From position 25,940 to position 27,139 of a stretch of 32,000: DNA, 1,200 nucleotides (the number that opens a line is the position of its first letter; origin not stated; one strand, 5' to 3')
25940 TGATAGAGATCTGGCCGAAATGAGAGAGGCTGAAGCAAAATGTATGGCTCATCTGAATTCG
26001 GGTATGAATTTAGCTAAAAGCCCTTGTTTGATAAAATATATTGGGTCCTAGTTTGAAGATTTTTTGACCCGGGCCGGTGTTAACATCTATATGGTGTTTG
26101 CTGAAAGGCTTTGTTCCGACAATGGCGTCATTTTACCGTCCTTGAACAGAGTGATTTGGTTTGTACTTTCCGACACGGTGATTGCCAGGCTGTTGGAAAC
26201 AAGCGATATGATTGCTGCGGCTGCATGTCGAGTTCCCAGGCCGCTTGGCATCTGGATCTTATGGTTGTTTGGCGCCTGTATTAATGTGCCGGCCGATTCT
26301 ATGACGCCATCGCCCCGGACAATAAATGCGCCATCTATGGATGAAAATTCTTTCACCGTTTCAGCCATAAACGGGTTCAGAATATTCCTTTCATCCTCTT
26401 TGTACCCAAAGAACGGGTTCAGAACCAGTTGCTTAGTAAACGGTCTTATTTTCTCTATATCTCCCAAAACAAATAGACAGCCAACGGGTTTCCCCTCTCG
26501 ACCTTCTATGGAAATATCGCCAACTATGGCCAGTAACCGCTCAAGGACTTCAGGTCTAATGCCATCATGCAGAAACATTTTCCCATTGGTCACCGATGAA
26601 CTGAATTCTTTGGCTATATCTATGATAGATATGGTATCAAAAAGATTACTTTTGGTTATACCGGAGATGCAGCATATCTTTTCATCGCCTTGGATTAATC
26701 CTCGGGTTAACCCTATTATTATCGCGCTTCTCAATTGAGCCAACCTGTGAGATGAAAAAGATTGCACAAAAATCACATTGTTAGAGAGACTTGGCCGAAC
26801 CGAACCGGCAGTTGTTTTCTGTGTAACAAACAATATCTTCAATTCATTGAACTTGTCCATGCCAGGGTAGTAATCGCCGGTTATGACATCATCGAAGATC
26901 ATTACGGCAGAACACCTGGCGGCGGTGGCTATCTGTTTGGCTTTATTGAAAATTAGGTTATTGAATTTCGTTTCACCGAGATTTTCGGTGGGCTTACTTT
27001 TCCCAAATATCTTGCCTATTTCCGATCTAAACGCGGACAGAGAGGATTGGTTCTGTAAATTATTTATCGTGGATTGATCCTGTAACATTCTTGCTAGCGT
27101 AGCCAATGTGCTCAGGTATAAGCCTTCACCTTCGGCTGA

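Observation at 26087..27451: Three-domain fusion: PTS-EIIA(Ntr)-like sensor + pyruvate-kinase-C-like domain + diadenylate cyclase with RHR changed to RHA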

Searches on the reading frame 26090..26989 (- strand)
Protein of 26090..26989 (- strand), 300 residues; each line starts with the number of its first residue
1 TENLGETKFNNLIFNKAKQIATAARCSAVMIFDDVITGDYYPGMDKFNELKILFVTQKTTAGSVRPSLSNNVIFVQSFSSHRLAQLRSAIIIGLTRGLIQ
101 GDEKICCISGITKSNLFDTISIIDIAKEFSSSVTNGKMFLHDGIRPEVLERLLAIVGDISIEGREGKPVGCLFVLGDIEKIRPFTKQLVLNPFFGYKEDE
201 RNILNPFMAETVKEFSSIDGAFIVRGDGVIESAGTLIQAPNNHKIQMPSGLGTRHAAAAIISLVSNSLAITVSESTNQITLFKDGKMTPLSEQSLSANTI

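Call 42: search_protein_representatives(protein=window:26090-26989:-)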
Query: 300 residues. Proteins with E-value up to 0.001 (for the whole library): 1199; up to 1e-10: 776; up to 1e-30: 255. The best 150 are listed.
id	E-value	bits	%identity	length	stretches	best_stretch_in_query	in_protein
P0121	3.6e-82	292.0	48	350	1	6-294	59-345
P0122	6.9e-81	287.8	52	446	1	9-291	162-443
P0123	8.7e-79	280.9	45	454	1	3-295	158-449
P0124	1.8e-74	266.7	47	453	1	13-293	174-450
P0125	2.9e-73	262.8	43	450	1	8-292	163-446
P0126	3.4e-73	262.6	44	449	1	6-295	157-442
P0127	5.8e-73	261.8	48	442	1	10-290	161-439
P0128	4.7e-72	258.8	43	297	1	7-296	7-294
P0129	1.3e-71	257.3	43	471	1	7-289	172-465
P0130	5.0e-71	255.5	45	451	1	6-294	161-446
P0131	2.0e-70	253.5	44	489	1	10-296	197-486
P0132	5.9e-67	242.1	42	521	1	6-296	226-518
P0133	1.2e-66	241.1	41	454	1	6-294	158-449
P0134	3.3e-65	236.4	45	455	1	26-289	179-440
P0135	8.3e-64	231.8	44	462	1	9-289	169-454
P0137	1.5e-61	224.4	40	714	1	13-288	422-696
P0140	4.3e-58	213.0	39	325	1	19-287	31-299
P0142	9.7e-57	208.6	41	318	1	14-288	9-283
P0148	1.4e-53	198.2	36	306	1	12-288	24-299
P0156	2.2e-51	191.1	40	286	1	9-288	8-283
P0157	3.4e-51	190.4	45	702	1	70-287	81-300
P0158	3.5e-51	190.4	34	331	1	18-288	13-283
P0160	4.5e-51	190.0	39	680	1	8-293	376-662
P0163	2.7e-50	187.5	38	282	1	17-287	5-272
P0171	1.4e-48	181.8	35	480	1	15-290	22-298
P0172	2.0e-48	181.3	33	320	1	14-290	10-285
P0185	5.9e-47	176.5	47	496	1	93-280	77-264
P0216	4.0e-43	163.9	40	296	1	70-288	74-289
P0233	8.8e-42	159.6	38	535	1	57-288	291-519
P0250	1.0e-40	156.1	42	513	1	86-286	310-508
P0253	2.8e-40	154.6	38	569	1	51-287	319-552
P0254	5.1e-40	153.8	39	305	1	71-287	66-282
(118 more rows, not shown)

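Call 45: list_cluster_members(proteins=[P0128, P0140, P0142, P0148, P0156, P0158, P0163, P0172, P0216, P0254])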
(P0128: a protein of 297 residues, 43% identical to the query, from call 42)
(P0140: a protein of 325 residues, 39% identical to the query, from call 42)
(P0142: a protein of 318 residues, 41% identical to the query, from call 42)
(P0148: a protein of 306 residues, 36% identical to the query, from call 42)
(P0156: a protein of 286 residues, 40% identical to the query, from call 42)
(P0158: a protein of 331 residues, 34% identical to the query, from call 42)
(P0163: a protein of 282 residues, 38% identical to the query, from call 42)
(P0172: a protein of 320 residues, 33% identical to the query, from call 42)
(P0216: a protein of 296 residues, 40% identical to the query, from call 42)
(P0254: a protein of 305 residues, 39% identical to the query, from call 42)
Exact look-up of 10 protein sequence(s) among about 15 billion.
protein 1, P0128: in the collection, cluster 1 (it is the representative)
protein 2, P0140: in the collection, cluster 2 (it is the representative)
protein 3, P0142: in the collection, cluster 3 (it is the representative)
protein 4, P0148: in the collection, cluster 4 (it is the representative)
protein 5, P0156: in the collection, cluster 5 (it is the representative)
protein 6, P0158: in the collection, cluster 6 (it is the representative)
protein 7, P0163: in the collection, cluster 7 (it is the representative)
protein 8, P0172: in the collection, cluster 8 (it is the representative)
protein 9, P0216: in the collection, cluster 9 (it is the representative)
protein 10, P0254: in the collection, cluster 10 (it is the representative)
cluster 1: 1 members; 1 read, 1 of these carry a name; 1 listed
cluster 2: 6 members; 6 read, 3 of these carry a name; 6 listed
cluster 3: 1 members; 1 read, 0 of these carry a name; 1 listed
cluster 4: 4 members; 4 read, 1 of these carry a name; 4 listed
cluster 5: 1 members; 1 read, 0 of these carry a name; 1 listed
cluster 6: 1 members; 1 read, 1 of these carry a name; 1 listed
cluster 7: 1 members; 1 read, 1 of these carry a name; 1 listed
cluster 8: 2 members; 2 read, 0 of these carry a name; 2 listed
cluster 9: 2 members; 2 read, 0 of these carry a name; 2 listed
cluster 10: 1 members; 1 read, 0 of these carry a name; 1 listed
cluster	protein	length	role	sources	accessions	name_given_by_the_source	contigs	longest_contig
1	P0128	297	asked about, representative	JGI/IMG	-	diadenylate cyclase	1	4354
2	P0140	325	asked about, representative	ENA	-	-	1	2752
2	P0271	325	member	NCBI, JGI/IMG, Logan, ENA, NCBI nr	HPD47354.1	MAG TPA: diadenylate cyclase [Anaerohalosphaeraceae bacterium] | diadenylate cyclase | diadenylate cyclase [Anaerohalosphaeraceae bacterium]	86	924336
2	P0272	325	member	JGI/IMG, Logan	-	DNA integrity scanning protein DisA with diadenylate cyclase activity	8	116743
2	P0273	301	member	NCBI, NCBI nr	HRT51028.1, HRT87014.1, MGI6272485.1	MAG TPA: diadenylate cyclase [Anaerohalosphaeraceae bacterium] | diadenylate cyclase [Anaerohalosphaeraceae bacterium]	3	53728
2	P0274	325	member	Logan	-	-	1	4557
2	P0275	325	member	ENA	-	-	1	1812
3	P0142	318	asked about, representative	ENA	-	-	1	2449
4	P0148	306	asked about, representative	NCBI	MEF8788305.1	MAG: diadenylate cyclase [Planctomycetota bacterium]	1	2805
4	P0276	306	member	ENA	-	-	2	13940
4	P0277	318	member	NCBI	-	-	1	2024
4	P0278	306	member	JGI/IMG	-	-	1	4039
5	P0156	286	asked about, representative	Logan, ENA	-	-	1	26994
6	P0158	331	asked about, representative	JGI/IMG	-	DNA integrity scanning protein DisA with diadenylate cyclase activity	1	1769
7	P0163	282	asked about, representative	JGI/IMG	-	diadenylate cyclase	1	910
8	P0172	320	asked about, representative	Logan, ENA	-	-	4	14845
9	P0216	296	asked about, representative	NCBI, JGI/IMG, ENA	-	-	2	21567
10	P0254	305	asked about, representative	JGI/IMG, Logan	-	-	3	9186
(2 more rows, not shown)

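Call 50: search_dna_similar(query=window:26090-26989:-, collection=plasmids, mode=protein, max_evalue=0.001, max_rows=30)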
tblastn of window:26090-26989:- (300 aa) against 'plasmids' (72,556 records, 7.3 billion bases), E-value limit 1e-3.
Records with a match: 5; places in all: 5; records where one place covers at least 80% of the query: 0.
Best place of each record, by identity: <60% 5.
By first word of the organism name: Haladaptatus 2; Phocaeicola 1; Bacillus 1; Cytobacillus 1.
By predicted mobility (MOB-suite, as given by PLSDB): non-mobilizable 5.
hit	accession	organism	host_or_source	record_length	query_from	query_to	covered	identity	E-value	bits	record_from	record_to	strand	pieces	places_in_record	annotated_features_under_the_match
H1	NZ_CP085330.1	Haladaptatus salinisoli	cell culture,saline soil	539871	93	287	65%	29.9%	9e-21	100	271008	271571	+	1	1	dacZ: diadenylate cyclase DacZ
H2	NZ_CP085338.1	Haladaptatus halobius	cell culture,saline soil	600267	86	287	67%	28.2%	2e-16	87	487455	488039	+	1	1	dacZ: diadenylate cyclase DacZ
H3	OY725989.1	Phocaeicola massiliensis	-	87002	169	286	39%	33.9%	7e-4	49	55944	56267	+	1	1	record has no annotation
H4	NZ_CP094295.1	Bacillus velezensis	whole organism,culture pond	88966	219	298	27%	37.0%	9e-4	48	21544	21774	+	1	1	cdaS: sporulation-specific diadenylate cyclase CdaS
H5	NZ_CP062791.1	Cytobacillus oceanisediminis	rhizosphere taken during the low tide ...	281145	219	291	24%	35.6%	3e-4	50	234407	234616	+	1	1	cdaS: sporulation-specific diadenylate cyclase CdaS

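Call 51: get_annotated_region(hit=H1, flank=1500)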
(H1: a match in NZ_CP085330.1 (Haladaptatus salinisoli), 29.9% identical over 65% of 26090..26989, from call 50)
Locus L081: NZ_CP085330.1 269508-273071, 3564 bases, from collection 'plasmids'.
description: Haladaptatus salinisoli strain PSR8 plasmid unnamed3, complete sequence
organism: Haladaptatus salinisoli (NCBI taxid 2884876)
taxonomy: Archaea; Euryarchaeota; Halobacteria; Halobacteriales; Haladaptataceae; Haladaptatus; Haladaptatus salinisoli
host: -; source: cell culture,saline soil; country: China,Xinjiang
typing (MOB-suite, as given by PLSDB): non-mobilizable
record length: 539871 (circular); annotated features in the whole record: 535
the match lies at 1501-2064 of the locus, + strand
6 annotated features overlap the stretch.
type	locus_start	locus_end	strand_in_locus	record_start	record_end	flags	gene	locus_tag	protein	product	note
CDS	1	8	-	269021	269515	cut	-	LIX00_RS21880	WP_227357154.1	hypothetical protein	-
CDS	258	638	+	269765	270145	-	-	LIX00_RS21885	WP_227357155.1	DUF1428 domain-containing protein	-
CDS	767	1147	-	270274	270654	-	-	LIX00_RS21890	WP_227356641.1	nuclear transport factor 2 family protein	-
CDS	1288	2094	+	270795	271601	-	dacZ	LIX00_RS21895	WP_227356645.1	diadenylate cyclase DacZ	GO:0019932 - second-messenger-mediated signaling [Evidence IEA]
CDS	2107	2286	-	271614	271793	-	-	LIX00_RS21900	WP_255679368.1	DUF2061 domain-containing protein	-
CDS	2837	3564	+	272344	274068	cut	-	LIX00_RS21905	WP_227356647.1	L-lactate permease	-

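Call 52: get_annotated_region(hit=H2, flank=1500)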
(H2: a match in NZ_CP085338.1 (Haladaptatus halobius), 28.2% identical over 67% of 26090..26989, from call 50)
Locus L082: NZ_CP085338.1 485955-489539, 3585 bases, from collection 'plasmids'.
description: Haladaptatus halobius strain PSR5 plasmid unnamed2, complete sequence
organism: Haladaptatus halobius (NCBI taxid 2884875)
taxonomy: Archaea; Euryarchaeota; Halobacteria; Halobacteriales; Haladaptataceae; Haladaptatus; Haladaptatus halobius
host: -; source: cell culture,saline soil; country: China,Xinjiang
typing (MOB-suite, as given by PLSDB): non-mobilizable
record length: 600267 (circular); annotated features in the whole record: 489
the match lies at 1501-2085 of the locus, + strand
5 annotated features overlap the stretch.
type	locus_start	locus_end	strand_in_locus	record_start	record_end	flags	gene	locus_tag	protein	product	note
CDS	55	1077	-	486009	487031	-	-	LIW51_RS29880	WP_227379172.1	lysylphosphatidylglycerol synthase transmembrane domain-containing protein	-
CDS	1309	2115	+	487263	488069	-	dacZ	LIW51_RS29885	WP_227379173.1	diadenylate cyclase DacZ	GO:0019932 - second-messenger-mediated signaling [Evidence IEA]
CDS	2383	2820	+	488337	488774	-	-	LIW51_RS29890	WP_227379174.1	SWIM zinc finger family protein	-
CDS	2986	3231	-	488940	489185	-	-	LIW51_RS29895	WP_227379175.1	MoaD/ThiS family protein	-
CDS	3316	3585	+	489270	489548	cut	-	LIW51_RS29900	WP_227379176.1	ubiquitin-like small modifier protein 1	-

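Call 54: search_protein_families(library=ncbifam, proteins=[L081:1288-2091:+, L082:1309-2112:+, P0128, P0140, P0148], max_evalue=0.00001)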
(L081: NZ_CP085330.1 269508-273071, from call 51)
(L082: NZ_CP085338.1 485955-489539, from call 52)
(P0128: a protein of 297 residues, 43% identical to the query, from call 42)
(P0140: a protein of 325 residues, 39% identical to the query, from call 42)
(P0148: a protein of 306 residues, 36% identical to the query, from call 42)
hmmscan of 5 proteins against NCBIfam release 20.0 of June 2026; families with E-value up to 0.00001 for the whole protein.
L081:1288-2091:+ (268 aa): 4 families
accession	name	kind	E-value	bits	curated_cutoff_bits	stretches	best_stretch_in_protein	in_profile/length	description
NF041371.1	Diadnylcyc_Halo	equivalog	3.1e-135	449.8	430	1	1-268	1-270/270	diadenylate cyclase DacZ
NF038327.1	c-di-AMP_CdaM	exception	5.5e-09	35.8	225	1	186-262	103-176/196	diadenylate cyclase CdaM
TIGR00159.1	TIGR00159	equivalog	1.3e-08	34.5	188.8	1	192-259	169-233/254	diadenylate cyclase CdaA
NF038328.1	c-di-AMP_CdaS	exception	5.4e-08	32.6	225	1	192-259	122-187/191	sporulation-specific diadenylate cyclase CdaS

L082:1309-2112:+ (268 aa): 5 families
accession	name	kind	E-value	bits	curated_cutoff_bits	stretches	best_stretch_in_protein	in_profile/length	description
NF041371.1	Diadnylcyc_Halo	equivalog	8.4e-133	441.8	430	1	1-268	1-270/270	diadenylate cyclase DacZ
NF038327.1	c-di-AMP_CdaM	exception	2.3e-10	40.4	225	1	183-258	99-173/196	diadenylate cyclase CdaM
TIGR00159.1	TIGR00159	equivalog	5.5e-09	35.7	188.8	1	191-259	168-233/254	diadenylate cyclase CdaA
NF038328.1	c-di-AMP_CdaS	exception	1.5e-08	34.4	225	1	191-259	121-187/191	sporulation-specific diadenylate cyclase CdaS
NF010009.0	PRK13482.1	equivalog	4.9e-06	25.9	201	1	184-256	64-135/357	DNA integrity scanning diadenylate cyclase DisA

P0128 (297 aa): 4 families
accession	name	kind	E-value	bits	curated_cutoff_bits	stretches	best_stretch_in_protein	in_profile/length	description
NF041371.1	Diadnylcyc_Halo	equivalog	2.1e-30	106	430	1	27-286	16-262/270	diadenylate cyclase DacZ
NF038328.1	c-di-AMP_CdaS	exception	4.8e-09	36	225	1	218-288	122-190/191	sporulation-specific diadenylate cyclase CdaS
NF038327.1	c-di-AMP_CdaM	exception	2.9e-08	33.5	225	1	212-294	103-182/196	diadenylate cyclase CdaM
TIGR00159.1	TIGR00159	equivalog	3e-08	33.3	188.8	1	218-287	169-235/254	diadenylate cyclase CdaA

P0140 (325 aa): 4 families
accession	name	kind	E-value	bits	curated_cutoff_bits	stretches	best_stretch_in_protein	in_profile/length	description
NF041371.1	Diadnylcyc_Halo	equivalog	3.2e-36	125.1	430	1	95-304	65-266/270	diadenylate cyclase DacZ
NF038327.1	c-di-AMP_CdaM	exception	2e-09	37.3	225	1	225-305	103-179/196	diadenylate cyclase CdaM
TIGR00159.1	TIGR00159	equivalog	7.5e-08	32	188.8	1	230-299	168-233/254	diadenylate cyclase CdaA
NF038328.1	c-di-AMP_CdaS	exception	2e-06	27.5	225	1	230-297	121-185/191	sporulation-specific diadenylate cyclase CdaS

P0148 (306 aa): 5 families
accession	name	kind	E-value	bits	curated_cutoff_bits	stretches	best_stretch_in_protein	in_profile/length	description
NF041371.1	Diadnylcyc_Halo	equivalog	7.6e-41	140.2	430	1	39-303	16-266/270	diadenylate cyclase DacZ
NF038327.1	c-di-AMP_CdaM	exception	2.9e-12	46.5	225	1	225-303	103-178/196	diadenylate cyclase CdaM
TIGR00159.1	TIGR00159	equivalog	1.6e-11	44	188.8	1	231-302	169-237/254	diadenylate cyclase CdaA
NF038328.1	c-di-AMP_CdaS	exception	1.5e-09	37.7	225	1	231-298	122-187/191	sporulation-specific diadenylate cyclase CdaS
NF010009.0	PRK13482.1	equivalog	3.1e-07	29.9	201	1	221-297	62-137/357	DNA integrity scanning diadenylate cyclase DisA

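Call 62: search_protein_families(library=pfam, proteins=[P0137, P0160, P0157, P0185, P0233, P0253, P0250, P0132, P0171, P0128], max_evalue=0.001)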
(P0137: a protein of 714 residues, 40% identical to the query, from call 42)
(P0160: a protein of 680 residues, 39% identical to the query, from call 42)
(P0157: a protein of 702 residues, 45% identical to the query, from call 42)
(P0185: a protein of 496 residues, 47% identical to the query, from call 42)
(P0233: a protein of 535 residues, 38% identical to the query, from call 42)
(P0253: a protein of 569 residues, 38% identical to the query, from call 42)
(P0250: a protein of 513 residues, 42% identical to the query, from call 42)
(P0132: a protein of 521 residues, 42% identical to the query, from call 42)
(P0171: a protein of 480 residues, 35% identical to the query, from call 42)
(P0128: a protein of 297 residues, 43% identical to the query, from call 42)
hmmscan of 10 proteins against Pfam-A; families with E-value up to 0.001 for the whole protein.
P0137 (714 aa): 5 families
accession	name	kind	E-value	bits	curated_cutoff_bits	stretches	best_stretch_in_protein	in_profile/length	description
PF02457.21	DAC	-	1.9e-21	76.3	27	1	567-694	2-118/119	DisA bacterial checkpoint controller nucleotide-binding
PF01553.26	Acyltransferase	-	2.3e-17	63.5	23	1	38-148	12-116/132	Acyltransferase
PF00359.27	PTS_EIIA_2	-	7.7e-13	49.1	27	1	266-401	10-143/144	Phosphoenolpyruvate-dependent sugar phosphotransferase system, EIIA 2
PF21755.2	DacZ_P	-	1.3e-07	31.7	27.4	1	423-541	8-125/125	Probable sensor domain DacZ_P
PF02887.21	PK_C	-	0.00023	21.7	28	1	422-521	3-102/114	Pyruvate kinase, alpha/beta domain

P0160 (680 aa): 4 families
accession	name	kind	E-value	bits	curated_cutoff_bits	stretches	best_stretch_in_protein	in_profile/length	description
PF02457.21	DAC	-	1.9e-21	76.3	27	1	530-655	3-118/119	DisA bacterial checkpoint controller nucleotide-binding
PF21755.2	DacZ_P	-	2.3e-08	34.2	27.4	1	430-499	53-122/125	Probable sensor domain DacZ_P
PF01368.27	DHH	-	8.5e-08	33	28.1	1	30-173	3-125/125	DHH family, N-terminal domain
PF02272.25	DHHA1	-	0.00088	20.1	25.9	0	241-313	12-84/102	DHHA1 domain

P0157 (702 aa): 11 families
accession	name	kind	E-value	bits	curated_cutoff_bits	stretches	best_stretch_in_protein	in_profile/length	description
PF01266.30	DAO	-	1.1e-39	137.4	27.9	1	327-633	1-312/353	FAD dependent oxidoreductase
PF02457.21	DAC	-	2.8e-18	66.1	27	1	172-299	3-118/119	DisA bacterial checkpoint controller nucleotide-binding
PF21755.2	DacZ_P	-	5.7e-12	45.8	27.4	1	26-140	4-121/125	Probable sensor domain DacZ_P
PF00890.30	FAD_binding_2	-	1.8e-11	44.3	20.4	1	328-532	2-211/414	FAD binding domain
PF07992.20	Pyr_redox_2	-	2e-08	34.5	26.1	1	327-529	2-114/291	Pyridine nucleotide-disulphide oxidoreductase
PF01593.30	Amino_oxidase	-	1.5e-06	28.2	19.8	0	471-528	206-260/443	Flavin containing amine oxidoreductase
PF13738.12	Pyr_redox_3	-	1.2e-05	25.2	30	0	329-361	1-34/305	Pyridine nucleotide-disulphide oxidoreductase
PF03486.20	HI0933_like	-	3.6e-05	23.8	50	0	466-525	106-165/244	HI0933-like protein Rossmann domain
PF05834.18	Lycopene_cycl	-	5.7e-05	22.8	23.4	0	328-359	2-35/380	Lycopene cyclase protein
PF01134.28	GIDA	-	8.3e-05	22.2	22.1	0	492-525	118-152/391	Glucose inhibited division protein A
PF13450.12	NAD_binding_8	-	0.00014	22.5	21.9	1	330-365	1-36/68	NAD(P)-binding Rossmann-like domain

P0185 (496 aa): 4 families
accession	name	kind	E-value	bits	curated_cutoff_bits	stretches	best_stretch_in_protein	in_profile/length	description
PF02782.22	FGGY_C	-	2e-26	93.5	27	1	280-441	21-197/198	FGGY family of carbohydrate kinases, C-terminal domain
PF02457.21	DAC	-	2.3e-19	69.6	27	1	145-263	4-111/119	DisA bacterial checkpoint controller nucleotide-binding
PF03764.24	EFG_IV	-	4.9e-16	59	24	1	5-49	76-120/121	Elongation factor G, domain IV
PF00679.30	EFG_C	-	1.7e-11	44.4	27.9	1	52-89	1-38/89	Elongation factor G C-terminus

P0233 (535 aa): 2 families
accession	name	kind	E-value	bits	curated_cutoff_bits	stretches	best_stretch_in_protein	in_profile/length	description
PF00359.27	PTS_EIIA_2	-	1.3e-20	74.3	27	1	93-227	10-142/144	Phosphoenolpyruvate-dependent sugar phosphotransferase system, EIIA 2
PF02457.21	DAC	-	4.5e-18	65.4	27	1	393-517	5-118/119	DisA bacterial checkpoint controller nucleotide-binding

P0253 (569 aa): 2 families
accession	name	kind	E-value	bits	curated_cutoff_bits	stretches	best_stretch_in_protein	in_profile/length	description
PF00359.27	PTS_EIIA_2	-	6.1e-23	81.8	27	1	127-253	9-133/144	Phosphoenolpyruvate-dependent sugar phosphotransferase system, EIIA 2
PF02457.21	DAC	-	2.4e-18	66.3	27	1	429-551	7-118/119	DisA bacterial checkpoint controller nucleotide-binding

P0250 (513 aa): 2 families
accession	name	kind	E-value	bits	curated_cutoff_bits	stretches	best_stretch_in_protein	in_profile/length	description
PF00359.27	PTS_EIIA_2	-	5.1e-21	75.6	27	1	11-143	6-142/144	Phosphoenolpyruvate-dependent sugar phosphotransferase system, EIIA 2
PF02457.21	DAC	-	1e-20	73.9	27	1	383-508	3-118/119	DisA bacterial checkpoint controller nucleotide-binding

P0132 (521 aa): 2 families
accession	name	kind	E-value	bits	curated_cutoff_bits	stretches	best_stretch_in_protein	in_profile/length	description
PF02457.21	DAC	-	2.6e-16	59.7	27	1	381-508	3-118/119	DisA bacterial checkpoint controller nucleotide-binding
PF21755.2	DacZ_P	-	1.9e-06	28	27.4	1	235-347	9-119/125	Probable sensor domain DacZ_P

P0171 (480 aa): 3 families
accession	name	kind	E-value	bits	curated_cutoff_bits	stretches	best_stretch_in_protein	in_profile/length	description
PF00359.27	PTS_EIIA_2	-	1.3e-25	90.5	27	1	348-471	16-140/144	Phosphoenolpyruvate-dependent sugar phosphotransferase system, EIIA 2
PF02457.21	DAC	-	4.2e-22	78.4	27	1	169-294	4-118/119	DisA bacterial checkpoint controller nucleotide-binding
PF21755.2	DacZ_P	-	5.9e-10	39.3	27.4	1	20-139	5-122/125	Probable sensor domain DacZ_P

P0128 (297 aa): 2 families
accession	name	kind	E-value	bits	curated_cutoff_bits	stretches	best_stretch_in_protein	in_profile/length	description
PF02457.21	DAC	-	1.6e-22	79.8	27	1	159-285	3-119/119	DisA bacterial checkpoint controller nucleotide-binding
PF21755.2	DacZ_P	-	2.8e-10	40.4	27.4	1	10-127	4-120/125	Probable sensor domain DacZ_P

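Call 74: list_cluster_members(proteins=[P0171, P0160, P0233, P0250])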
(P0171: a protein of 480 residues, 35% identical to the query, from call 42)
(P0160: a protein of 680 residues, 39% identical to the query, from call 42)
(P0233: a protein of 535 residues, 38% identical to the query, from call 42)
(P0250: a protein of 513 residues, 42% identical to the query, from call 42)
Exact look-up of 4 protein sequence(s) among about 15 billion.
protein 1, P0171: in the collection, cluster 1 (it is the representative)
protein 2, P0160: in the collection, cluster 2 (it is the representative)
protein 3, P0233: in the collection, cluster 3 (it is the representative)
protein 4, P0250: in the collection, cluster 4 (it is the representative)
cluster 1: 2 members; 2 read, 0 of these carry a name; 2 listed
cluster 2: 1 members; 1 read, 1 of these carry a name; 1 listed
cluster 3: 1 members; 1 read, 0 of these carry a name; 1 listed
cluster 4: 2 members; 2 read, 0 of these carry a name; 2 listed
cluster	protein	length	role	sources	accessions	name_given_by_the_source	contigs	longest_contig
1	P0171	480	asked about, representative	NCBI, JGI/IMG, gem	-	-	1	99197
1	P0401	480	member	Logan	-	-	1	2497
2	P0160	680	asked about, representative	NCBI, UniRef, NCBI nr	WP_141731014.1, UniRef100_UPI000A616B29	diadenylate cyclase [Oligoflexus tunisiensis] | diadenylate cyclase n=1 Tax=Oligoflexus tunisiensis TaxID=708132 RepID=UPI000A616B29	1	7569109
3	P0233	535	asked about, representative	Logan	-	-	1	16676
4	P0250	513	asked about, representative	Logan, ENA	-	-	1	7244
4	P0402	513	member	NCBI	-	-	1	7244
